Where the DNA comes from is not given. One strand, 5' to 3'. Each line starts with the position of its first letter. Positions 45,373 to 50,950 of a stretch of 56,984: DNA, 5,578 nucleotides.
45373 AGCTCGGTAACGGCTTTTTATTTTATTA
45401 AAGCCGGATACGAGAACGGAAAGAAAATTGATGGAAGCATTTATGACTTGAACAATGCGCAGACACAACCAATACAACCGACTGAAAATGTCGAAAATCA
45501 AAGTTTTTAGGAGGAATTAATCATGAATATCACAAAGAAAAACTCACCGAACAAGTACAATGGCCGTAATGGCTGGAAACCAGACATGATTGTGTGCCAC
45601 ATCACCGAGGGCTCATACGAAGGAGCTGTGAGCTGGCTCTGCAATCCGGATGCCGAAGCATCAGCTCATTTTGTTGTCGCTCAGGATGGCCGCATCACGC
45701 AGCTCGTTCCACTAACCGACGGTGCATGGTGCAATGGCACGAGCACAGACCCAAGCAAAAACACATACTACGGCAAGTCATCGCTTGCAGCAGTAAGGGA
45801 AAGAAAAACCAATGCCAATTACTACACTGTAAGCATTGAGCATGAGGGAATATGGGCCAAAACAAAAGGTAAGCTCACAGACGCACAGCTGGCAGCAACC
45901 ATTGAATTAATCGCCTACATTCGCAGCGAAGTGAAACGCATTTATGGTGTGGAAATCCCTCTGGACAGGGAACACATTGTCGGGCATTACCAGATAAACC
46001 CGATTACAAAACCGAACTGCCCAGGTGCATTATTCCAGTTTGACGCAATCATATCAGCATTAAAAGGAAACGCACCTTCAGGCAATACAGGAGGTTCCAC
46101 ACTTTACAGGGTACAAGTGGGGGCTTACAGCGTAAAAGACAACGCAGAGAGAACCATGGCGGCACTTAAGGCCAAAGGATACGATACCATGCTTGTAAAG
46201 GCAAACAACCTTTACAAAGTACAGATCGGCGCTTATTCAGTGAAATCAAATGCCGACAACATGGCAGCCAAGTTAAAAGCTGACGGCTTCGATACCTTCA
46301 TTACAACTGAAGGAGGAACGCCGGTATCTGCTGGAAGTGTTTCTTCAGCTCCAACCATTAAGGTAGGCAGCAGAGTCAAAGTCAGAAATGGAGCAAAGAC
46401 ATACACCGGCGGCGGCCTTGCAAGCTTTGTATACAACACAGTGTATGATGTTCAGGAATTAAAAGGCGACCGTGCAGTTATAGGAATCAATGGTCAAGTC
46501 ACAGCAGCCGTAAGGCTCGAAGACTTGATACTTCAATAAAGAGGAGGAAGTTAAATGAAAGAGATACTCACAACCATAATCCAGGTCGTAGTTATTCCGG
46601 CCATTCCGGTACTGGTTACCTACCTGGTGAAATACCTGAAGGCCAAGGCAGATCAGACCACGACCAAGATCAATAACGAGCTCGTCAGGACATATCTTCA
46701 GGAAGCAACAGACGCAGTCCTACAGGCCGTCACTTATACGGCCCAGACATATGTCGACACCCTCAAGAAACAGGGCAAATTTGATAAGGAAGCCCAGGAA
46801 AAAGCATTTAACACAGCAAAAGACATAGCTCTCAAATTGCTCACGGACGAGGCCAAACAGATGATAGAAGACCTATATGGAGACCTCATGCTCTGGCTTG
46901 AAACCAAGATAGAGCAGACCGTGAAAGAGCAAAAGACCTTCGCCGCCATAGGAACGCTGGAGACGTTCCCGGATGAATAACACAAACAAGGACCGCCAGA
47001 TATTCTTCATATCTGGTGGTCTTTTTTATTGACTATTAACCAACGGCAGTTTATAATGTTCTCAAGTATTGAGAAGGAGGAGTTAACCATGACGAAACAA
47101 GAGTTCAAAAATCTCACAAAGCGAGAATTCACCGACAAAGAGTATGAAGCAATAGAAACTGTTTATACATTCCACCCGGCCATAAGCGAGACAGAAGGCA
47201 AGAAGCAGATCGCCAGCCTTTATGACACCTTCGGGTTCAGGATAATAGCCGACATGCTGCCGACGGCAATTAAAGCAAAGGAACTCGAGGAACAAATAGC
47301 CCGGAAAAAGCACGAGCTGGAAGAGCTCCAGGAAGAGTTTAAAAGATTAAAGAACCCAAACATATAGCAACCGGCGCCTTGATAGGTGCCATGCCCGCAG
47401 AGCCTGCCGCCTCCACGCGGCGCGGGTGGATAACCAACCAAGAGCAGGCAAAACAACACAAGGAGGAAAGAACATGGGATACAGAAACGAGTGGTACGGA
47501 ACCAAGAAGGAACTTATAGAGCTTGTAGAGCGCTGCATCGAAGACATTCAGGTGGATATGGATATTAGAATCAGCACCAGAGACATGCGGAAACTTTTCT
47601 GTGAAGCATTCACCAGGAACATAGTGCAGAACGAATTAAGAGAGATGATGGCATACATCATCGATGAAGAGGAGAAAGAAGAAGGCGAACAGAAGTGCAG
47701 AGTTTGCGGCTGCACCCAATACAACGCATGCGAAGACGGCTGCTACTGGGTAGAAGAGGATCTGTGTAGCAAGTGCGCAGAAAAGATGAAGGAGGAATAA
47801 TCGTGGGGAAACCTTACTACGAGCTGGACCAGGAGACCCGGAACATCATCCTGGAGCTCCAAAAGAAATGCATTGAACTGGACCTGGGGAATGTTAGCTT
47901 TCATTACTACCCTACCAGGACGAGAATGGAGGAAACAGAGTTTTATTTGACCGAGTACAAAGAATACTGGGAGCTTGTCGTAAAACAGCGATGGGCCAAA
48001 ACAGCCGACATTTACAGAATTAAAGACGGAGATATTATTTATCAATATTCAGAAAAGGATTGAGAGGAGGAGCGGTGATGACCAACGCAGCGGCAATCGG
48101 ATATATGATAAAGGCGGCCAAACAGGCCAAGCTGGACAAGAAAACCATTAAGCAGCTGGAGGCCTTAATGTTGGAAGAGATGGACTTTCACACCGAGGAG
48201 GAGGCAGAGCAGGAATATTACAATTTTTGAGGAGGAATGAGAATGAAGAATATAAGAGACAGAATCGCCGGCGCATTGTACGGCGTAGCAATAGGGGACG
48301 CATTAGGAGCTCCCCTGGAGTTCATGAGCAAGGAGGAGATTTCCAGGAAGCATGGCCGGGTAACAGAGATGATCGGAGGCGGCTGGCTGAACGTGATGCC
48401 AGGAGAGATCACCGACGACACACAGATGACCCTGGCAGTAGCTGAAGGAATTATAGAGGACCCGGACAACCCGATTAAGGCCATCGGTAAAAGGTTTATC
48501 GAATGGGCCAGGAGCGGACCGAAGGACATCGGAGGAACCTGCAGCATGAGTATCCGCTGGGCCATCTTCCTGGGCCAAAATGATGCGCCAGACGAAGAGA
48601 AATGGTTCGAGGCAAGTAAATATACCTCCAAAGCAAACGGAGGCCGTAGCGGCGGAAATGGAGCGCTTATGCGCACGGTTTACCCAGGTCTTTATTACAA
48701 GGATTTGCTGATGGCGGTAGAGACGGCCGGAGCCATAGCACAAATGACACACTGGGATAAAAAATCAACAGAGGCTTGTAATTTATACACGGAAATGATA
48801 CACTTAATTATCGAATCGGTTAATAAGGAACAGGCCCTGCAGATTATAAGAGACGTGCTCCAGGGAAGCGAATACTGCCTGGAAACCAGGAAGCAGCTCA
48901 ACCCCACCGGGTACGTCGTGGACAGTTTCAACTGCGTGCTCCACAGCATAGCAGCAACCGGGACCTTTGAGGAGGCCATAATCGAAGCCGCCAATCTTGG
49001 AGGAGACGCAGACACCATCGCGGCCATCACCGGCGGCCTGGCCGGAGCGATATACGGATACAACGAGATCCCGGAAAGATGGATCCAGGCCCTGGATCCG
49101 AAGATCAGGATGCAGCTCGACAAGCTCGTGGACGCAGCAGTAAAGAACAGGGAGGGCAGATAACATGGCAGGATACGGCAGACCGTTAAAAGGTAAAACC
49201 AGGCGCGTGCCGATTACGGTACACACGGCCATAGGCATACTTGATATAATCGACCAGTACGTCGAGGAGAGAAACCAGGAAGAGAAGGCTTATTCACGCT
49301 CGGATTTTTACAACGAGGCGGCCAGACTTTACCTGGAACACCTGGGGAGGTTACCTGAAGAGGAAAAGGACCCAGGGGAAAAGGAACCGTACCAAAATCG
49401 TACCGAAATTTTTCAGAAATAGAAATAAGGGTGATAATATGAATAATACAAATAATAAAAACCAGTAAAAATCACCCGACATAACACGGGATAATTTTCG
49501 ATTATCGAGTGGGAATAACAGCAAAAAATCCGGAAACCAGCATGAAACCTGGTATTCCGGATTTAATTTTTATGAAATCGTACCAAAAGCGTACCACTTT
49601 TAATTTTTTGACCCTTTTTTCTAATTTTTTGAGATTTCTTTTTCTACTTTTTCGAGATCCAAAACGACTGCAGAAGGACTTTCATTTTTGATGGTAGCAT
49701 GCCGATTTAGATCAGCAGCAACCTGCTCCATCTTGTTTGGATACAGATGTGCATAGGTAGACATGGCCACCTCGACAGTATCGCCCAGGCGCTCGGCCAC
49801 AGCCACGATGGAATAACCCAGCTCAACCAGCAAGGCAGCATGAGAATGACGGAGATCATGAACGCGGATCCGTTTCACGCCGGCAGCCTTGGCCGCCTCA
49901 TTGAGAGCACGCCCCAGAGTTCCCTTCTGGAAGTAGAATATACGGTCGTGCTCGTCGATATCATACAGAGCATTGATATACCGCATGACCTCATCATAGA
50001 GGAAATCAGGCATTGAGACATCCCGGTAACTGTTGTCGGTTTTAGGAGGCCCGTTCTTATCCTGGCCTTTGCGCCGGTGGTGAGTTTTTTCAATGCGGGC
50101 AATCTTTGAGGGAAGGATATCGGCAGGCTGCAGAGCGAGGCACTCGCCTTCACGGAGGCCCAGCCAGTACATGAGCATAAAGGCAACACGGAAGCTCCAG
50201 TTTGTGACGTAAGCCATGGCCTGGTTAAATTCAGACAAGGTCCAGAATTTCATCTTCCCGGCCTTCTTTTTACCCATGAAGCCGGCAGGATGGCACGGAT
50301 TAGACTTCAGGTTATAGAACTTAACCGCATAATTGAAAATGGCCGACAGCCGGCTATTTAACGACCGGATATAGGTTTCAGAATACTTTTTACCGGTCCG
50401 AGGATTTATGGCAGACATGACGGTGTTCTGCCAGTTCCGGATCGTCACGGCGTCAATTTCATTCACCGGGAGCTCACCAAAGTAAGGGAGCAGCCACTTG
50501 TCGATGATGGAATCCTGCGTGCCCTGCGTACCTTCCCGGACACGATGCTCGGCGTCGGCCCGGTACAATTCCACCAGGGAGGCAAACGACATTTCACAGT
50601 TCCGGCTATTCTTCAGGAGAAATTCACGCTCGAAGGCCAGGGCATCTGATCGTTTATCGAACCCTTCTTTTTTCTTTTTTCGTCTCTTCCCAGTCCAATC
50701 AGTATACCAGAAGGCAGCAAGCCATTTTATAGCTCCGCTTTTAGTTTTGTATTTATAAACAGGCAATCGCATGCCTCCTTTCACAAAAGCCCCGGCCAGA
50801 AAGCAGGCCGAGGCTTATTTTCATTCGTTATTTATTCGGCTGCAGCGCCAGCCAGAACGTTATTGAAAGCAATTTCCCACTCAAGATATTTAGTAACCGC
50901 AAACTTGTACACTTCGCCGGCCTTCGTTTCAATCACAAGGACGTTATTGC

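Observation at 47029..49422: Autonomous accessory operon next to attP encoding an ADP-ribosylglycohydrolase tightly coupled to an RHH protein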

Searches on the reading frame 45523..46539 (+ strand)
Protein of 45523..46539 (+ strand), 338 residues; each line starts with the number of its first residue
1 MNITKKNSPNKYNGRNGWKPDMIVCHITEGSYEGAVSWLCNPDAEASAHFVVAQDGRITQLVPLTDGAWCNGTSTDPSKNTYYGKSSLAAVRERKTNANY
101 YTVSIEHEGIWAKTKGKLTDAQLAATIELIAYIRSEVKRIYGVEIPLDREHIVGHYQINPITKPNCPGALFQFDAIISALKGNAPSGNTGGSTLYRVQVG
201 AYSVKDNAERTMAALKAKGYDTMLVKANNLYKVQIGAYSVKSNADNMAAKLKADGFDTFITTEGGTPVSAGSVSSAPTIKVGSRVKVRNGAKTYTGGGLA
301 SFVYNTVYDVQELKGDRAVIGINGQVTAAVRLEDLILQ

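Call 7: search_protein_families(library=pfam, proteins=[window:45523-46539:+], max_evalue=0.1)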
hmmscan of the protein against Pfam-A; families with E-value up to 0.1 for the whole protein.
window:45523-46539:+ (338 aa): 4 families
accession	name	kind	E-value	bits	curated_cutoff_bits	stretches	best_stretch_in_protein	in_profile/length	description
PF01510.30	Amidase_2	-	5.6e-23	82.1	26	1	19-168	4-130/131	N-acetylmuramoyl-L-alanine amidase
PF05036.18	SPOR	-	1.8e-17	63.8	21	2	228-266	2-41/76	SPOR domain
PF24024.1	DUF7336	-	0.053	13.8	25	0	200-229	19-50/60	Domain of unknown function (DUF7336)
PF12010.13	DUF3502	-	0.086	13.7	24.4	0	232-260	29-57/69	Domain of unknown function (DUF3502)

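Call 8: search_protein_families(library=phrogs, proteins=[window:45523-46539:+], max_evalue=0.01)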
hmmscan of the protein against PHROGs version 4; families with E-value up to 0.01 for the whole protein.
window:45523-46539:+ (338 aa): 15 families
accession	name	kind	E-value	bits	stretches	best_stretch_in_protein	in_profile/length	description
phrog_20388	-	lysis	2.8e-23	83.7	1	182-292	370-474/527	endolysin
phrog_7698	-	lysis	5.2e-22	80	1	6-265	11-259/316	endolysin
phrog_19265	-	unknown function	5.8e-18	66.6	1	5-177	9-153/293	-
phrog_1493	-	lysis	1e-15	58.9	1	15-240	29-200/394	endolysin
phrog_1794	-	lysis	7.5e-15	56.2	1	1-189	35-211/336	amidase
phrog_15001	-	lysis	7.3e-14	52.6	1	188-273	210-301/367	endolysin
phrog_670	-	lysis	2e-13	51.1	1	1-198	91-268/596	endolysin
phrog_833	-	lysis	1.1e-12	49.3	1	7-253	17-247/294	endolysin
phrog_14048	-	lysis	1.6e-12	48.7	1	13-74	20-85/305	endolysin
phrog_9611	-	lysis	1.9e-10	41.8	1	22-240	25-220/246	endolysin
phrog_4018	-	lysis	1.3e-05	26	1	31-103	45-110/285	amidase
phrog_3088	-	lysis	1.8e-05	25.6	1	1-259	2-245/248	amidase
phrog_700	-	lysis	0.00081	19.8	1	16-80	205-269/491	endolysin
phrog_32808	-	unknown function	0.0013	20.1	0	235-261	27-53/79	-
phrog_12609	-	lysis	0.0014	19.2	1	8-76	10-89/264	endolysin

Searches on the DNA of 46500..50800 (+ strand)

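Call 12: search_dna_similar(query=window:46500-50800:+, collection=phages, mode=distant, max_rows=20)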
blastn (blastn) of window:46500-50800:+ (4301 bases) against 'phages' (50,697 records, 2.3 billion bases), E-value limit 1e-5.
No match.

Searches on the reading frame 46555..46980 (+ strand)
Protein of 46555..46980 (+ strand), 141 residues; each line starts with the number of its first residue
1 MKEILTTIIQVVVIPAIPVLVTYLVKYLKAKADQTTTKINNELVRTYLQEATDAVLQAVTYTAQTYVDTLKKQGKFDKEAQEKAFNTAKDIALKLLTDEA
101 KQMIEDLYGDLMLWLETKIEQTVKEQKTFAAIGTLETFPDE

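Call 7: search_protein_families(library=pfam, proteins=[window:46555-46980:+], max_evalue=0.1)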
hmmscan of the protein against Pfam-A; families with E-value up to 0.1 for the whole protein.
window:46555-46980:+ (141 aa): 5 families
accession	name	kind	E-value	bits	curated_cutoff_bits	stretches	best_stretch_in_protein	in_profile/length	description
PF23219.2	LAMB1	-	0.0045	17.2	26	1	24-108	37-114/155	LAMB1-4 helical domain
PF09682.15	Phage_holin_6_1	-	0.015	16.1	24.9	1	2-108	2-96/101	Bacteriophage holin of superfamily 6 (Holin_LLH)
PF14613.12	HAM1_C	-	0.026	15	27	1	12-107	29-122/162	HAM1-like, C-terminal domain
PF02899.23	Phage_int_SAM_1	-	0.087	13.5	22.3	0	24-60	29-64/83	Phage integrase, N-terminal SAM-like domain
PF07952.17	Toxin_trans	-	0.099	12.2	25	0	14-123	120-233/323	Clostridium neurotoxin, Translocation domain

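Call 8: search_protein_families(library=phrogs, proteins=[window:46555-46980:+], max_evalue=0.01)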
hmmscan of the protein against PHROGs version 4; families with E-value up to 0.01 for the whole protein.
window:46555-46980:+ (141 aa): 1 family
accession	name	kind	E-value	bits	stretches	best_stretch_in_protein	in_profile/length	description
phrog_13712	-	lysis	3.3e-36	125.8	1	1-128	5-131/175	holin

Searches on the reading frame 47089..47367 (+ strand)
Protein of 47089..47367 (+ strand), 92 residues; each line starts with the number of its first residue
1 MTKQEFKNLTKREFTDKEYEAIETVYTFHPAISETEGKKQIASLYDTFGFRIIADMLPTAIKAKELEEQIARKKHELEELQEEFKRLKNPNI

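Call 7: search_protein_families(library=pfam, proteins=[window:47089-47367:+], max_evalue=0.1)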
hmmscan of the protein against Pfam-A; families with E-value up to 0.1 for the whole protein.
window:47089-47367:+ (92 aa): 6 families
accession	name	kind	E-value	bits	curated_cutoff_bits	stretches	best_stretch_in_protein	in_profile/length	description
PF09744.14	RH1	-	0.0036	17.6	24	1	40-88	12-64/65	RILP homology 1 domain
PF24319.2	DUF7491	-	0.011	16.4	30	1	60-89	20-49/90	Coiled-coil region of unknown function (DUF7491)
PF04977.20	DivIC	-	0.031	14.5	28.9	1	63-88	19-44/80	Septum formation initiator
PF05064.18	Nsp1_C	-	0.031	14.5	24.1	1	56-86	8-38/114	Nsp1-like C-terminal region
PF08286.16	Spc24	-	0.066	13.9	25.3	0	61-88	11-38/109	Spc24 subunit of Ndc80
PF17956.6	NAPRTase_C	-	0.095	13.6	23.3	1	63-91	69-97/111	Nicotinate phosphoribosyltransferase C-terminal domain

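Call 8: search_protein_families(library=phrogs, proteins=[window:47089-47367:+], max_evalue=0.01)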
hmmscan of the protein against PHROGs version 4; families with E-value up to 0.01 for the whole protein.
window:47089-47367:+ (92 aa): 1 family
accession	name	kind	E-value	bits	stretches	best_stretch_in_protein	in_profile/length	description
phrog_31564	-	unknown function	5e-18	66.4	1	1-87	7-90/106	-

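Call 10: search_protein_families(library=padloc, proteins=[window:47089-47367:+], max_evalue=0.01)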
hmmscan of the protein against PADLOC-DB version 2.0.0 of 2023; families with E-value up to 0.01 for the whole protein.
window:47089-47367:+ (92 aa): 1 family
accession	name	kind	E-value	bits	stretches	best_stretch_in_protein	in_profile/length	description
PDLC02743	PbeC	-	0.0037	14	1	35-89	412-466/622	PbeC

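Call 11: search_protein_families(library=ncbifam, proteins=[window:47089-47367:+], max_evalue=0.01)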
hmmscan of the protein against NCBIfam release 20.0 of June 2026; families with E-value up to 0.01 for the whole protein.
window:47089-47367:+ (92 aa): 0 families

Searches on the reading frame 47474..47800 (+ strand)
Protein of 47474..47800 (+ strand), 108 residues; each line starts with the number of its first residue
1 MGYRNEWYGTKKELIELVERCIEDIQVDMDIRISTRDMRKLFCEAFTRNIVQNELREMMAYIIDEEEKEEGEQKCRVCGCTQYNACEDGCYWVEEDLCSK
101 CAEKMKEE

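Call 7: search_protein_families(library=pfam, proteins=[window:47474-47800:+], max_evalue=0.1)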
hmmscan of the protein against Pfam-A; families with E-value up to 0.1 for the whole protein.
window:47474-47800:+ (108 aa): 0 families

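Call 8: search_protein_families(library=phrogs, proteins=[window:47474-47800:+], max_evalue=0.01)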
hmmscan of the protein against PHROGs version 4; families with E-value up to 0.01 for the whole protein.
window:47474-47800:+ (108 aa): 0 families

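Call 10: search_protein_families(library=padloc, proteins=[window:47474-47800:+], max_evalue=0.01)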
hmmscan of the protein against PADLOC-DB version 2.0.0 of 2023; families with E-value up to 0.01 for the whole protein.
window:47474-47800:+ (108 aa): 0 families

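Call 11: search_protein_families(library=ncbifam, proteins=[window:47474-47800:+], max_evalue=0.01)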
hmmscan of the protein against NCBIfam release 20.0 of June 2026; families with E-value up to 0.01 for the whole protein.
window:47474-47800:+ (108 aa): 0 families

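Call 90: search_dna_similar(query=window:47474-47797:+, collection=phages, mode=protein, max_evalue=0.001, max_rows=15)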
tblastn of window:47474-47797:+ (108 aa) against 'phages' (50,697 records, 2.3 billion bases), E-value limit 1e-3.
Records with a match: 5; places in all: 5; records where one place covers at least 80% of the query: 0.
Best place of each record, by identity: 60-80% 1; <60% 4.
By first word of the organism name: Stenotrophomonas 3; Xanthomonas 1; Streptomyces 1.
By host as written in the record: Stenotrophomonas maltophilia 981 1; Xanthomonas campestris XC114 1; Stenotrophomonas maltophilia 1; Stenotrophomonas maltophilia 2355 1; Streptomyces lividans JI 1326 1.
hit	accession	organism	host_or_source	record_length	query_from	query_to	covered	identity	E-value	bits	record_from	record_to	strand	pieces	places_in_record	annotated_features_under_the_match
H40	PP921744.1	Stenotrophomonas phage vB_SmaS_QH16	Stenotrophomonas maltophilia 981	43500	74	103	28%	60.0%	2e-6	50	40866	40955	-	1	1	hypothetical protein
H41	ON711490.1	Xanthomonas phage HXX_Dennis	Xanthomonas campestris XC114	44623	74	103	28%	53.3%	5e-6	49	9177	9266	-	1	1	hypothetical protein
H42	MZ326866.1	Stenotrophomonas phage Suso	Stenotrophomonas maltophilia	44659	74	103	28%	53.3%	5e-6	49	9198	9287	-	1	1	hypothetical protein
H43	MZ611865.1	Stenotrophomonas phage StM171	Stenotrophomonas maltophilia 2355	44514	74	103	28%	53.3%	6e-6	49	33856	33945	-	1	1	hypothetical protein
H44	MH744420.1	Streptomyces phage Kromp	Streptomyces lividans JI 1326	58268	74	102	27%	54.5%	2e-4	44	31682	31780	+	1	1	40: hypothetical protein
